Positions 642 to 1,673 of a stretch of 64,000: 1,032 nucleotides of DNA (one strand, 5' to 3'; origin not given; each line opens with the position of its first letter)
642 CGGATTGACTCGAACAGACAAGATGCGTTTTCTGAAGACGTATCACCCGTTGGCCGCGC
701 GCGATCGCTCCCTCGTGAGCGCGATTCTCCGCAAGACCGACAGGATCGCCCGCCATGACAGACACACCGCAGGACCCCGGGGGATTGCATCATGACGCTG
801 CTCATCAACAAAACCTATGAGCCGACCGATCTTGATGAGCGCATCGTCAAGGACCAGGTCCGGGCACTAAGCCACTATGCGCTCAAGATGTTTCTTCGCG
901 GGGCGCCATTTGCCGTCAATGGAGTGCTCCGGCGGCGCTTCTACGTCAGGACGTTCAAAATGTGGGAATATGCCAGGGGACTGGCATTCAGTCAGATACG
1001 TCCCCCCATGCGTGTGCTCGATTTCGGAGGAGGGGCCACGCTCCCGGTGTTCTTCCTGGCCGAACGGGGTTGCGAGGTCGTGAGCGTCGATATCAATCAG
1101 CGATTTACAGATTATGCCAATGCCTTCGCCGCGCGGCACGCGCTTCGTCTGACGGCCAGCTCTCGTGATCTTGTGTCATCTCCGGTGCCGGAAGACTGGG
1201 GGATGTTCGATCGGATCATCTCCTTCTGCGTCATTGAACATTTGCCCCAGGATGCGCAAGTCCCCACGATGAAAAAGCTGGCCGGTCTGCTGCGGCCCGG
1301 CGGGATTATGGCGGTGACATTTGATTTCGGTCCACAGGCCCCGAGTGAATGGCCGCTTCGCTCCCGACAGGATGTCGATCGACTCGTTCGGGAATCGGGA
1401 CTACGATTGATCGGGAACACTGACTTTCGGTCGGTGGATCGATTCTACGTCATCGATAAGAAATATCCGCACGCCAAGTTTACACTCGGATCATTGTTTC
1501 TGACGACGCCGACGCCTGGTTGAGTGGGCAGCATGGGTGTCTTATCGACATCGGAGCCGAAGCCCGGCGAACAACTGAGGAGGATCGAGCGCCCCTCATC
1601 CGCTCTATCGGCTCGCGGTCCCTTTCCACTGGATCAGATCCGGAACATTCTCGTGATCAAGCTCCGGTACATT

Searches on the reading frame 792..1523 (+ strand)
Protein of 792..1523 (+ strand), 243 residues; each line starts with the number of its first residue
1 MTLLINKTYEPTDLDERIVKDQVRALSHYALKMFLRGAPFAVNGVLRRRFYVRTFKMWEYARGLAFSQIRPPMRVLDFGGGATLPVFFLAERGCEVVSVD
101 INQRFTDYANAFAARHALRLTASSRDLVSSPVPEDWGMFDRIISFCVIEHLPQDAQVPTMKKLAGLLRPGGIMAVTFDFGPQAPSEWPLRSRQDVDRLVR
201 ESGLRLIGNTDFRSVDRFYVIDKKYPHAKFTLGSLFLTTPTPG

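Call 62: find_encoding_contigs(protein=window:792-1523:+, flank=10000, max_places=1)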
Protein window:792-1523:+ (243 aa): 4 contigs read that carry it; 1 place shown.
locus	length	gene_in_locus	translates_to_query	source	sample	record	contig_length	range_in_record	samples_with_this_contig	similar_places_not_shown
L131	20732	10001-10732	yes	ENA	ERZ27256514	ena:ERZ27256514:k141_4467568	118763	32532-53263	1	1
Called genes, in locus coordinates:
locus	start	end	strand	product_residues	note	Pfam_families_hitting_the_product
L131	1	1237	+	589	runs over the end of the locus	PF00664:ABC_membrane, PF00005:ABC_tran, PF02463:SMC_N (faint)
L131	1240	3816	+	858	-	PF04413:Glycos_transf_N, PF02606:LpxK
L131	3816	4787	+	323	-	PF03279:Lip_A_acyltrans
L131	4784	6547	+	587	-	PF01075:Glyco_transf_9, PF00702:Hydrolase (weak), PF13419:HAD_2 (faint), PF13242:Hydrolase_like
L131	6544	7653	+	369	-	PF01075:Glyco_transf_9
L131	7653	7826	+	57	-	PF03966:Trm112p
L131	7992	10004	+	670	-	PF13439:Glyco_transf_4, PF13524:Glyco_trans_1_2 (faint), PF13579:Glyco_trans_4_4 (weak), PF20706:GT4-conflict, PF00534:Glycos_transf_1, PF13692:Glyco_trans_1_4, PF06293:Kdo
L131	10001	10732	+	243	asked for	PF13489:Methyltransf_23, PF13847:Methyltransf_31 (weak), PF08241:Methyltransf_11, PF08242:Methyltransf_12, PF13649:Methyltransf_25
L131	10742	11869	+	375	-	PF01075:Glyco_transf_9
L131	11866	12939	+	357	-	PF13692:Glyco_trans_1_4, PF00534:Glycos_transf_1 (weak)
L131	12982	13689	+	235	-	PF13489:Methyltransf_23, PF08241:Methyltransf_11, PF08242:Methyltransf_12 (weak)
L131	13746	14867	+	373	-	PF13439:Glyco_transf_4, PF13579:Glyco_trans_4_4, PF00534:Glycos_transf_1, PF13692:Glyco_trans_1_4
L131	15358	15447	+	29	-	-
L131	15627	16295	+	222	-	PF13578:Methyltransf_24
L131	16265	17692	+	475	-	PF06293:Kdo, PF00069:Pkinase (weak), PF01075:Glyco_transf_9 (weak)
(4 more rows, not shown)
